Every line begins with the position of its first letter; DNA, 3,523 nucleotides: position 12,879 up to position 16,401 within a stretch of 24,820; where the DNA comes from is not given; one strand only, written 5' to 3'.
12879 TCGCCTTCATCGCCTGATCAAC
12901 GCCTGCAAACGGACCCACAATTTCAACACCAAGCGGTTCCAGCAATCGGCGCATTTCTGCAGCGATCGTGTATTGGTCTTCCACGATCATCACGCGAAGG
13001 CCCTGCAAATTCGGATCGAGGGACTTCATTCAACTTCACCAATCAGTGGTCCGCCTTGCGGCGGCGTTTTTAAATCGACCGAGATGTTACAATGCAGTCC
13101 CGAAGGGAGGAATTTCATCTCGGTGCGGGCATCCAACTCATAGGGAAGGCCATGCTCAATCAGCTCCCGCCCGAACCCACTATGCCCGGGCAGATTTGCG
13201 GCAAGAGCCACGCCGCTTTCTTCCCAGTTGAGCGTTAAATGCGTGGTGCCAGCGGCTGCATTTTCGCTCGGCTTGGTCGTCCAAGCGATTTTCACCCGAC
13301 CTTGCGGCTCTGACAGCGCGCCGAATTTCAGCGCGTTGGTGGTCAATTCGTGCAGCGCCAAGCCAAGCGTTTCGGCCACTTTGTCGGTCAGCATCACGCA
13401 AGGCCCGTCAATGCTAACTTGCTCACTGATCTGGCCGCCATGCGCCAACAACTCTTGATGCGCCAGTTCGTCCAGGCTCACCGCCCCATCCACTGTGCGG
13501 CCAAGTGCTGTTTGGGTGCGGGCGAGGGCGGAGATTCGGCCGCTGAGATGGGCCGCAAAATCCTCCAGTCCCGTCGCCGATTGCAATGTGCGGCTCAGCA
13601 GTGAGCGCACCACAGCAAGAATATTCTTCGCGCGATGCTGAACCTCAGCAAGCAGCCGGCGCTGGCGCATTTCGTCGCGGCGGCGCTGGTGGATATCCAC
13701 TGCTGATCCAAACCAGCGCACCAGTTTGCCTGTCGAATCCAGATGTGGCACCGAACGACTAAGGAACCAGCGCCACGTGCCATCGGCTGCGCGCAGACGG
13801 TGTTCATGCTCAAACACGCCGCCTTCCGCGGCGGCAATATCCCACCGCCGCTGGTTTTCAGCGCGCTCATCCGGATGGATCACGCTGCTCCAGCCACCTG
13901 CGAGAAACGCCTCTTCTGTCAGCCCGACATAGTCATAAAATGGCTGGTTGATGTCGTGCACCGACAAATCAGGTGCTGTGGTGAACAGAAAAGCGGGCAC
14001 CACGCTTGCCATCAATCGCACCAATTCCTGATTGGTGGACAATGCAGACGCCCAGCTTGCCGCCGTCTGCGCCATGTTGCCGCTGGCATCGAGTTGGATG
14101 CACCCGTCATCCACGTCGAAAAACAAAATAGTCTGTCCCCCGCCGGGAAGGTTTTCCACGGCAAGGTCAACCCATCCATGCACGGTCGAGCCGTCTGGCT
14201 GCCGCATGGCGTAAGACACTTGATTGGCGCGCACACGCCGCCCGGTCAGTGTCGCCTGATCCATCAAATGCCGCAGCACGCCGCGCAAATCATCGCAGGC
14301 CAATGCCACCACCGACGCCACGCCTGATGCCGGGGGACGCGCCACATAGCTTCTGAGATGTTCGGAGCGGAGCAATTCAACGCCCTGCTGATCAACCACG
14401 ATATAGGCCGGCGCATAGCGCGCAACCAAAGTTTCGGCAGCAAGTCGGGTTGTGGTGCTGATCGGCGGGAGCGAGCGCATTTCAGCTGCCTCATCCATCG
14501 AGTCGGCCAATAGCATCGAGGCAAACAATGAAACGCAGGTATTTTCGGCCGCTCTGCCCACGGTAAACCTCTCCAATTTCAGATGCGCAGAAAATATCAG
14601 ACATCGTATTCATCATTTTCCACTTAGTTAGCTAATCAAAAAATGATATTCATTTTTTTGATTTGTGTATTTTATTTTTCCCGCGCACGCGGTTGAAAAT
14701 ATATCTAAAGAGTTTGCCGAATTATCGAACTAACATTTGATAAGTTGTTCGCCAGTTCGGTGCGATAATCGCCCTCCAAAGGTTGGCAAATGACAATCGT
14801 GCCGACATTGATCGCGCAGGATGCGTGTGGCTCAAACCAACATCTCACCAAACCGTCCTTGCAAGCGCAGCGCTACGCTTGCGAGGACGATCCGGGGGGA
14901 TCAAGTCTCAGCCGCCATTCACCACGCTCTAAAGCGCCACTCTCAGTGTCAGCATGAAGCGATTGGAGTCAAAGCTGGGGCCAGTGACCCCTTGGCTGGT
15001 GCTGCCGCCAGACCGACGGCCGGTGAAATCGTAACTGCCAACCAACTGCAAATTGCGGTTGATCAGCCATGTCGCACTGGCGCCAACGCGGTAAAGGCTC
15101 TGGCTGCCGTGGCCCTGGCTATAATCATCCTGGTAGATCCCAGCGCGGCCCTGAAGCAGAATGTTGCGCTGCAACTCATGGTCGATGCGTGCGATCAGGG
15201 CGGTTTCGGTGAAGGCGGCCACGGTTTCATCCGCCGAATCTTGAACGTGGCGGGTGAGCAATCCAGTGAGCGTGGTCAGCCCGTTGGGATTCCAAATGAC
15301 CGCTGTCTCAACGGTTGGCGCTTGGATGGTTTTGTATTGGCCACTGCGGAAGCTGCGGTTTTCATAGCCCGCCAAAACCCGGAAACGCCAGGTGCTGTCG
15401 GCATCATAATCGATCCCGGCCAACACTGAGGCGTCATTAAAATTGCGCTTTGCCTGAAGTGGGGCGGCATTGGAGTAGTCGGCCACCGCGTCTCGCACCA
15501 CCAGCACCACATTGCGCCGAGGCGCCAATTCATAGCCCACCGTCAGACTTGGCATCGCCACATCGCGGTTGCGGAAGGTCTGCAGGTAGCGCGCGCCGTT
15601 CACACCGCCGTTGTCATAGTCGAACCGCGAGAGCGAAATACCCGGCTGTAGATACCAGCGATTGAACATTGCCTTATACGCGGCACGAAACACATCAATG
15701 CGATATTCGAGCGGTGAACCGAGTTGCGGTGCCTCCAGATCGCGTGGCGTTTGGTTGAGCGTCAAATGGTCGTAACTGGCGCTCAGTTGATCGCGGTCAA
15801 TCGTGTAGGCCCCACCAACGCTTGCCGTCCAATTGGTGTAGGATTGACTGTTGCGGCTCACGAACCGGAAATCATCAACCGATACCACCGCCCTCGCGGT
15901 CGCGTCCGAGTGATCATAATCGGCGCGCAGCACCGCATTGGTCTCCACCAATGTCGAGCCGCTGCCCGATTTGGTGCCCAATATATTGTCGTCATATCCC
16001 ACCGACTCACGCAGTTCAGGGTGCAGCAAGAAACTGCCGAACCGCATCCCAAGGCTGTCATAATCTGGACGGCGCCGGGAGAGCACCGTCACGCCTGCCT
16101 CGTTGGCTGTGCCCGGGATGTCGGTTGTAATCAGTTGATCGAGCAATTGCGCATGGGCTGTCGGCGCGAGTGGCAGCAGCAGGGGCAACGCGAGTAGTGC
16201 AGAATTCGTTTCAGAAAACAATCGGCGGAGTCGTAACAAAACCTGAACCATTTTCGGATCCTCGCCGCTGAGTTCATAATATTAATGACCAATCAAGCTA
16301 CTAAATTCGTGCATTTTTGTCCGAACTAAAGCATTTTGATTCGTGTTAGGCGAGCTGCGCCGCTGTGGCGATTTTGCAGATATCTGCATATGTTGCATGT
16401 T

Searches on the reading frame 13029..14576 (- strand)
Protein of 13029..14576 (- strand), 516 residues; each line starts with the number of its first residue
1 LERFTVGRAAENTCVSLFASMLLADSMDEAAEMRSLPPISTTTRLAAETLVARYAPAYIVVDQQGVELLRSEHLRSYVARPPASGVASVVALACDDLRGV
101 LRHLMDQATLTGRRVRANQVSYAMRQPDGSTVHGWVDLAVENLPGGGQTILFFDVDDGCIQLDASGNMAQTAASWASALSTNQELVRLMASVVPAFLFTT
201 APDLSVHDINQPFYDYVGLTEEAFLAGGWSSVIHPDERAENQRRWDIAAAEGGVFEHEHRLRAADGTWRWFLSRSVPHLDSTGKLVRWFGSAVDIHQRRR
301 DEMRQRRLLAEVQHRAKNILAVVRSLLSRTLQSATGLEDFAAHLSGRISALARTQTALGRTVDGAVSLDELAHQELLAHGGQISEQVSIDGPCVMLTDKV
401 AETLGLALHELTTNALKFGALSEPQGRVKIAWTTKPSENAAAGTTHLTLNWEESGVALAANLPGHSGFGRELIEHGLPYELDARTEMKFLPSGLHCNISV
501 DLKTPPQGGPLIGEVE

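Call 6: search_protein_families(library=pfam, proteins=[window:13029-14576:-], max_evalue=0.01)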
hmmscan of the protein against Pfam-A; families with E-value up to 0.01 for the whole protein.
window:13029-14576:- (516 aa): 7 families
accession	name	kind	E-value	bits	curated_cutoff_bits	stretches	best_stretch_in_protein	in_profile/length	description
PF07536.20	HWE_HK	-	1.2e-19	71.2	22.8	1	311-392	1-82/83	HWE histidine kinase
PF08447.18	PAS_3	-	1e-18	67.8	25.6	1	208-290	3-87/89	PAS fold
PF08448.16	PAS_4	-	9.1e-11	42.4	23.1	1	193-300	4-110/110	PAS fold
PF07568.18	HisKA_2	-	0.00015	22.2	22.3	1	311-368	1-61/76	Histidine kinase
PF13426.13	PAS_9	-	0.00017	22.3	27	1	197-296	4-102/103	PAS domain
PF13581.12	HATPase_c_2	-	0.0027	18.1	27.4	1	394-436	22-64/127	Histidine kinase-like ATPase domain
PF00989.32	PAS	-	0.0028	18.1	22.6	0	186-294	4-112/113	PAS fold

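Call 7: search_protein_families(library=ncbifam, proteins=[window:13029-14576:-], max_evalue=0.01)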
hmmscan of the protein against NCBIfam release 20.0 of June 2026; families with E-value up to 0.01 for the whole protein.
window:13029-14576:- (516 aa): 6 families
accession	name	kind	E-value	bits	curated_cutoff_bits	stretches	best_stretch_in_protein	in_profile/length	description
NF010077.0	PRK13559.1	subfamily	1.8e-42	145.5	361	1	265-503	127-360/364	hypothetical protein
NF052306.1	BluLightHisKinLov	equivalog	2.6e-40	138.3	450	1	276-500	117-332/334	blue-light-activated histidine kinase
NF041880.1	EPS_EpsF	equivalog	6.5e-19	67.8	900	1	186-368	146-328/492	response regulator EpsF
TIGR00229.1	sensory_box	domain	4.5e-10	39.7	22.9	1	183-302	4-123/126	PAS domain S-box protein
NF053781.1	cdiGMPphdstlr2612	equivalog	3.5e-07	28.3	1600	1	220-309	625-714/1268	Tlr1612 family c-di-GMP phosphodiesterase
NF051872.1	HisKinPhyk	equivalog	0.00011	20.9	750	1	307-436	345-481/537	sensor histidine kinase PhyK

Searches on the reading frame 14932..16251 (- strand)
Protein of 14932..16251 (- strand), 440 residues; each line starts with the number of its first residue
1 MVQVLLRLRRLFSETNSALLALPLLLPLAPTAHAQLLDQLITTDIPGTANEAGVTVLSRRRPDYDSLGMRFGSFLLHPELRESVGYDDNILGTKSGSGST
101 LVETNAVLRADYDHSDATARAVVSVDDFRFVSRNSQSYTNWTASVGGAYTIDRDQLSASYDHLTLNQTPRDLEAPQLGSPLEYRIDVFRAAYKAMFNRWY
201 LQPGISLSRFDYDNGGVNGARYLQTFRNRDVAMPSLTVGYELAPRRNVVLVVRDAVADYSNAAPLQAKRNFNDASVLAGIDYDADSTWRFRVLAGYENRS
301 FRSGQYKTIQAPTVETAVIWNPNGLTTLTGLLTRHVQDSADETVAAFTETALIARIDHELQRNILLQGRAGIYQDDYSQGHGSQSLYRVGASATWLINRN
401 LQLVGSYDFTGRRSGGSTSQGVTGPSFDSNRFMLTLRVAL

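Call 6: search_protein_families(library=pfam, proteins=[window:14932-16251:-], max_evalue=0.01)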
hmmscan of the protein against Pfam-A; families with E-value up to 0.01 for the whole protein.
window:14932-16251:- (440 aa): 1 family
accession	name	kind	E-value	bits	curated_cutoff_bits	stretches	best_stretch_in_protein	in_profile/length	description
PF10082.15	BBP2_2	-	1.1e-47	163.2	23.7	1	61-438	1-376/378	Putative beta-barrel porin 2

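Call 7: search_protein_families(library=ncbifam, proteins=[window:14932-16251:-], max_evalue=0.01)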
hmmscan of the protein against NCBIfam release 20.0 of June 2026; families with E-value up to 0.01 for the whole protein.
window:14932-16251:- (440 aa): 1 family
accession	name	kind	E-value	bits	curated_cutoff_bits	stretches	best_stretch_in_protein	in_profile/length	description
TIGR03014.2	EpsL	equivalog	7.4e-12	45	275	1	197-438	145-383/385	XrtB/PEP-CTERM-associated polysaccharide biosynthesis outer membrane protein EpsL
